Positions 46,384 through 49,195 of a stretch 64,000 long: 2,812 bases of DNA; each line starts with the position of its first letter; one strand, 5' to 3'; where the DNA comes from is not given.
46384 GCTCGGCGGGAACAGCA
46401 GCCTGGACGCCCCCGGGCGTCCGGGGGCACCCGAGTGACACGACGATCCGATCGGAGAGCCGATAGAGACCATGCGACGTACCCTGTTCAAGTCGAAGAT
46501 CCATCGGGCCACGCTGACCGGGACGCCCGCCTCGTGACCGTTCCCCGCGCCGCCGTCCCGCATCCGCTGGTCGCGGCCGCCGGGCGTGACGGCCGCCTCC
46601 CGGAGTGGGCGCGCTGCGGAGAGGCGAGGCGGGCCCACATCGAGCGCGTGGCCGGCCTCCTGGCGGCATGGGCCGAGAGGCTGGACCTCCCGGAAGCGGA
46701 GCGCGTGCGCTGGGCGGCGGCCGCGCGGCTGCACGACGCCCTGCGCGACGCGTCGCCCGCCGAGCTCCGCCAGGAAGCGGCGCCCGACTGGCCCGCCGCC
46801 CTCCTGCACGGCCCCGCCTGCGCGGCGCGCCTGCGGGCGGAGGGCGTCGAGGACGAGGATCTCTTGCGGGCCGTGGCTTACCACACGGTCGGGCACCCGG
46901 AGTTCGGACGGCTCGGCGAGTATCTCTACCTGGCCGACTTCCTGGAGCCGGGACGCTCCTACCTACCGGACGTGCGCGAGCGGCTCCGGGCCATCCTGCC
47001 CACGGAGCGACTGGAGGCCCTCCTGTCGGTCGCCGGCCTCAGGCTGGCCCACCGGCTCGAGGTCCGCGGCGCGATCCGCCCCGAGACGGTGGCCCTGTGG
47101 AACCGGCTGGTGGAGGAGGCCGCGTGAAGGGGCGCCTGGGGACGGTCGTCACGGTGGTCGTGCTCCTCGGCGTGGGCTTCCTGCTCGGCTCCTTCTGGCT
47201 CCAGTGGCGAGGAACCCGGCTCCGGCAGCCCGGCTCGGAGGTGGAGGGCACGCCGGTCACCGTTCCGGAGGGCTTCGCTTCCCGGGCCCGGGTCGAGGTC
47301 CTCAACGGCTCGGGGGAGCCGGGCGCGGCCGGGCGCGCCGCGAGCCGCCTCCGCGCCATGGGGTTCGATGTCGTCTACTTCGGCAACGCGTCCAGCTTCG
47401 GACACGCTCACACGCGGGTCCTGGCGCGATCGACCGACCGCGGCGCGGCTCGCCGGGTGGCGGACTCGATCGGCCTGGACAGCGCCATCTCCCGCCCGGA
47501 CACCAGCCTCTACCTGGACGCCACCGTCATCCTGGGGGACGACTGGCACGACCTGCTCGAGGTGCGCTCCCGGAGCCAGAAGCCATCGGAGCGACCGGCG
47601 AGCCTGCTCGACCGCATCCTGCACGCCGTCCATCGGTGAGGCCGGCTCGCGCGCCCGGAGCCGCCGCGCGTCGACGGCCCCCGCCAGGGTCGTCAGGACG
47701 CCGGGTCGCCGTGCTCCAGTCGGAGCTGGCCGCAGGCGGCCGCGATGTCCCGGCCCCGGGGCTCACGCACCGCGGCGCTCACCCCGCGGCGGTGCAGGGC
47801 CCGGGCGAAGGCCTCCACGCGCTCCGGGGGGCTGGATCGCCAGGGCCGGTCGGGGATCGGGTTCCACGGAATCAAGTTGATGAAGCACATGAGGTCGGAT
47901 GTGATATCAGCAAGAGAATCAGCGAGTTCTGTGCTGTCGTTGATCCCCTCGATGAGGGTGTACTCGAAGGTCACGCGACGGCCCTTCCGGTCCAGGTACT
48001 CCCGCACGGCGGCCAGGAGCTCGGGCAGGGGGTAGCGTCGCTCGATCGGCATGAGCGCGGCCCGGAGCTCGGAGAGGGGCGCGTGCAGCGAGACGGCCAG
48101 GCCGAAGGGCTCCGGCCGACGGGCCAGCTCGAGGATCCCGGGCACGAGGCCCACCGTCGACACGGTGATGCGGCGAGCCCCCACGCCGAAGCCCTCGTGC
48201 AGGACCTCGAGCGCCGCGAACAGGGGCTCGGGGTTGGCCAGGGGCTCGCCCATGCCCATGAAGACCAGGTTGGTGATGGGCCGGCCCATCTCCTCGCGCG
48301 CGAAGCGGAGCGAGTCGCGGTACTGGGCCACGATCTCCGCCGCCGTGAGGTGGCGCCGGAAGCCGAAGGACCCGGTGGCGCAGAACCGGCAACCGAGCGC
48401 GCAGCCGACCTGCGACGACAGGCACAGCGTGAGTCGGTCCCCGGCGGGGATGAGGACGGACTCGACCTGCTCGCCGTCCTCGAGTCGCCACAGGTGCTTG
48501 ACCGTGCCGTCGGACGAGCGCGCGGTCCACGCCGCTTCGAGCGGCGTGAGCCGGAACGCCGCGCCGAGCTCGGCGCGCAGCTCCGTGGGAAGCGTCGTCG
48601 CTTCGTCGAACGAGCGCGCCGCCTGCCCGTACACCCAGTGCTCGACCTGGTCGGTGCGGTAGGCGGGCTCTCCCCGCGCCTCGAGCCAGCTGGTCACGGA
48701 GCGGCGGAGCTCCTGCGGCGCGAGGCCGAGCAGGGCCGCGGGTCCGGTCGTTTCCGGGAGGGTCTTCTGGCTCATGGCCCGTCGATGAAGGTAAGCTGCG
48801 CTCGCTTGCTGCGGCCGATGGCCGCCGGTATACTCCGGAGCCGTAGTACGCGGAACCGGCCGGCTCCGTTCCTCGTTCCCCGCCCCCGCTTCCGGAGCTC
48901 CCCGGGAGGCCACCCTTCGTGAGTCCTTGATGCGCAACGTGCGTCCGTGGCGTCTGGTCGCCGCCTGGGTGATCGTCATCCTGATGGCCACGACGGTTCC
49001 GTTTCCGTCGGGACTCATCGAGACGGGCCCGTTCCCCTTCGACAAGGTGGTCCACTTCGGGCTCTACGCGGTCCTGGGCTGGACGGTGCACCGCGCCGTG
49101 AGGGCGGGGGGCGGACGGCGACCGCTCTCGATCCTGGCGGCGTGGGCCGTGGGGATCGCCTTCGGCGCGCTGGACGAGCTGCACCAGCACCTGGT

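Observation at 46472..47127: panD reduced to a 21-codon stub whose stop codon overlaps the start of an HD-domain gene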

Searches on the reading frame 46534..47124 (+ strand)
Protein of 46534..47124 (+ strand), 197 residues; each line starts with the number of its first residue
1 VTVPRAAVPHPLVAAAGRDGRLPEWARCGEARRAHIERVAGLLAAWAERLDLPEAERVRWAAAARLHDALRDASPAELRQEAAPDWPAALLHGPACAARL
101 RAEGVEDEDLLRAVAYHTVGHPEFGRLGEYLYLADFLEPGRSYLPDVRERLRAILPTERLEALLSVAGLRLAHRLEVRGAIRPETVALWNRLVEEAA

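Call 7: search_protein_families(library=pfam, proteins=[window:46534-47124:+], max_evalue=0.01)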
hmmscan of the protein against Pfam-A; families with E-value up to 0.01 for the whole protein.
window:46534-47124:+ (197 aa): 1 family
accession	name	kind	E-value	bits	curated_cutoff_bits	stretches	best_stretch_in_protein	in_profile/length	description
PF01966.28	HD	-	5.6e-09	36.7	22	1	34-138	3-114/116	HD domain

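Call 14: find_related_loci(query=window:46534-47124:+, collection=metagenome_contigs, flank=6000)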
Query window:46534-47124:+ (197 aa) in metagenome_contigs; peptide patterns used: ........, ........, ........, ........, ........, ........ (x = any residue, [..] = any of these).
600 stretches matched a pattern (row limit reached: there are more); 95 encode a relative of the query (tblastn E <= 1e-3); the best 80 are kept; 80 distinct loci.
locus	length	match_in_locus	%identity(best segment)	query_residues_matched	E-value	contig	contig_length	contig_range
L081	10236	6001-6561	55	10-190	2e-57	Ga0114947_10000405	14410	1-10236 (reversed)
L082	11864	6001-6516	48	22-192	7e-40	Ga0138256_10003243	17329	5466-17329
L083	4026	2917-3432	48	22-192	1e-39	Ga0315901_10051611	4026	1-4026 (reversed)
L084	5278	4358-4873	48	22-192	1e-39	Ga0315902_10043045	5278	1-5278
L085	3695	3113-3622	48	22-190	8e-40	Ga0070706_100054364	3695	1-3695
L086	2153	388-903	48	22-192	2e-39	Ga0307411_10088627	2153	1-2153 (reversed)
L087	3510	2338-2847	49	22-190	3e-39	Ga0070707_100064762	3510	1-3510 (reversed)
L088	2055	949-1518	44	5-190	2e-39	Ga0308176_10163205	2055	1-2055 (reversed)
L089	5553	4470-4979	48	22-190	1e-38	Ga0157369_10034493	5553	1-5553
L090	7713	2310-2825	46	22-192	7e-39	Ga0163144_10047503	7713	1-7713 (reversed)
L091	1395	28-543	47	22-192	1e-39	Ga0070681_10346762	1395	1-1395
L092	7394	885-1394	48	22-190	1e-38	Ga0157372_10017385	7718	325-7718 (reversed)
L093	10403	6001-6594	43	3-192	2e-38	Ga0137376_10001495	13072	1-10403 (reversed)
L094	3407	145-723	44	1-192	2e-38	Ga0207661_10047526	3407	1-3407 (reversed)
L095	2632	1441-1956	45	22-192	3e-38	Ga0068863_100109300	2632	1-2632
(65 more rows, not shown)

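Call 16: find_encoding_contigs(protein=window:46534-47124:+, flank=10000, max_places=5)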
Protein seq(197 aa) (197 aa): 7 contigs read that carry it; 2 places shown.
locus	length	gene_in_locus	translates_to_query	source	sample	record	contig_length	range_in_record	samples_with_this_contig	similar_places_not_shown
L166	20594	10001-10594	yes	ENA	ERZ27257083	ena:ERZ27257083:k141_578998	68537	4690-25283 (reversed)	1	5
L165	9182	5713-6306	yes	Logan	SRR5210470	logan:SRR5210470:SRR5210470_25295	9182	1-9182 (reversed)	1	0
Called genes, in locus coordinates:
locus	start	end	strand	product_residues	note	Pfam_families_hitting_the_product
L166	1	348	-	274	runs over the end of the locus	PF01416:PseudoU_synth_1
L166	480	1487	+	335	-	PF02885:Glycos_trans_3N, PF00591:Glycos_transf_3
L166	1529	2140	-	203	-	PF01726:LexA_DNA_bind, PF00717:Peptidase_S24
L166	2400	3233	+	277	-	PF00218:IGPS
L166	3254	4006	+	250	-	PF00697:PRAI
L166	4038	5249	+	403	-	PF00291:PALP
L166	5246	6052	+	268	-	PF00290:Trp_syntA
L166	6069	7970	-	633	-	PF05833:NFACT_N, PF05670:NFACT-R_1 (weak)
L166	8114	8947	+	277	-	PF02548:Pantoate_transf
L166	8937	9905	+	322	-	PF02569:Pantoate_ligase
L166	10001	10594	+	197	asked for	PF01966:HD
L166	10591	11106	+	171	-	PF13399:LytR_C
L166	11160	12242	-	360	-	PF21016:RlmN_N, PF04055:Radical_SAM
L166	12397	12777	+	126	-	PF04892:VanZ-LLP1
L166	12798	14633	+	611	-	PF01336:tRNA_anti-codon, PF00152:tRNA-synt_2, PF02938:GAD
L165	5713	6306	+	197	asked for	PF01966:HD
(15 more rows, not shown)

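Call 32: search_protein_families(library=ncbifam, proteins=[window:46534-47124:+], max_evalue=0.01)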
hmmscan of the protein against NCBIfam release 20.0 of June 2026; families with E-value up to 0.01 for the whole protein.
window:46534-47124:+ (197 aa): 2 families
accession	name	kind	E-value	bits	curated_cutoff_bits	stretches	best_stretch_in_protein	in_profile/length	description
TIGR00488.1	TIGR00488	equivalog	8.5e-13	48.5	70.15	1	30-154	7-136/173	bis(5'-nucleosyl)-tetraphosphatase (symmetrical) YqeK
NF005519.0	PRK07152.1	equivalog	9.6e-09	34.6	315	1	30-192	195-359/361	nicotinate-nucleotide adenylyltransferase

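Call 33: search_solved_structures(query=window:46534-47124:+, max_evalue=0.1)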
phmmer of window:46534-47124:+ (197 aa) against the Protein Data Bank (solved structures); distinct sequences matched with E-value up to 0.1: 5.
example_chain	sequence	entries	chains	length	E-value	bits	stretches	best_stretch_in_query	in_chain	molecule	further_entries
2o08_A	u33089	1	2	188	2.9e-14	56.6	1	74-195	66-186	BH1327 protein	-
3ccg_A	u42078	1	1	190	6.7e-10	42.3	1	89-166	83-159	HD superfamily hydrolase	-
2ogi_A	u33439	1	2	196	1.4e-07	34.8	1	55-191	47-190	Hypothetical protein SAG1661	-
8wmy_A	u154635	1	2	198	1.6e-07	34.6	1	85-148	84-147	bis(5'-nucleosyl)-tetraphosphatase (symmetrical)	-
8jja_A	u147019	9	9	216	4.5e-05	26.6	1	81-191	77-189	bis(5'-nucleosyl)-tetraphosphatase (symmetrical)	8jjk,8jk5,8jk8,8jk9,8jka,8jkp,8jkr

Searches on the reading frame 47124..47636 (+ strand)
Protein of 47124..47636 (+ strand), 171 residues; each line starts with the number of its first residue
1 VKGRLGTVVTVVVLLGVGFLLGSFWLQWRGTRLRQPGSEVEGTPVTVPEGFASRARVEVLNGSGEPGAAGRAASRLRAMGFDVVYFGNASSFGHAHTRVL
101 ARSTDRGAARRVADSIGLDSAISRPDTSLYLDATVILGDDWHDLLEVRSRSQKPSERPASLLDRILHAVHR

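Call 7: search_protein_families(library=pfam, proteins=[window:47124-47636:+], max_evalue=0.01)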
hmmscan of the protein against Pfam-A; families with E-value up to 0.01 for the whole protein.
window:47124-47636:+ (171 aa): 1 family
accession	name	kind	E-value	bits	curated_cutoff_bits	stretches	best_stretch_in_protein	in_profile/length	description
PF13399.11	LytR_C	-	1.9e-16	61.2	22.2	1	55-141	2-86/86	LytR cell envelope-related transcriptional attenuator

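Call 32: search_protein_families(library=ncbifam, proteins=[window:47124-47636:+], max_evalue=0.01)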
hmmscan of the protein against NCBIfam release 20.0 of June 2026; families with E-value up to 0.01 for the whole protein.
window:47124-47636:+ (171 aa): 1 family
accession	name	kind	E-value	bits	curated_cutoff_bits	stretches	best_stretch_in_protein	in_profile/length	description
NF035953.1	integrity_Cei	equivalog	5.6e-05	23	150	1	53-84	79-110/212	envelope integrity protein Cei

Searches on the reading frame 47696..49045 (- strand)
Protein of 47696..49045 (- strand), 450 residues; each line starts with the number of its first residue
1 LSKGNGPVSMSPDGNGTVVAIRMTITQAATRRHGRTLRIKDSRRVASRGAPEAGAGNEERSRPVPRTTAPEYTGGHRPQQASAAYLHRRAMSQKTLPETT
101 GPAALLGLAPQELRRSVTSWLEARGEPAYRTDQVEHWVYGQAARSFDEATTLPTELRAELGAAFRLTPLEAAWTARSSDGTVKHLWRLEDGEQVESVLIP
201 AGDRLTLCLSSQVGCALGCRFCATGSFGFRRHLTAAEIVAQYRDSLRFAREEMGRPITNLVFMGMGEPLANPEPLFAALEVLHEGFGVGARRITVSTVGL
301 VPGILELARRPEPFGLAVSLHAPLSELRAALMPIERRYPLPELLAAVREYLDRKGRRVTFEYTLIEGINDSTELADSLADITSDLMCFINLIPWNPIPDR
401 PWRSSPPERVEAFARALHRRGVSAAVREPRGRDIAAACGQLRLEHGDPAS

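Call 7: search_protein_families(library=pfam, proteins=[window:47696-49045:-], max_evalue=0.01)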
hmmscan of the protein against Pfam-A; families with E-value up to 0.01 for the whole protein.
window:47696-49045:- (450 aa): 2 families
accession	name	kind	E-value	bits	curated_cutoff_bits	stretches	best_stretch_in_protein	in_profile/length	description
PF04055.27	Radical_SAM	-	1.9e-15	57.9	29.5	1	211-372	3-158/166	Radical SAM superfamily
PF21016.3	RlmN_N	-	2.5e-08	34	24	1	105-162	3-56/60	Ribosomal RNA large subunit methyltransferase N-terminal domain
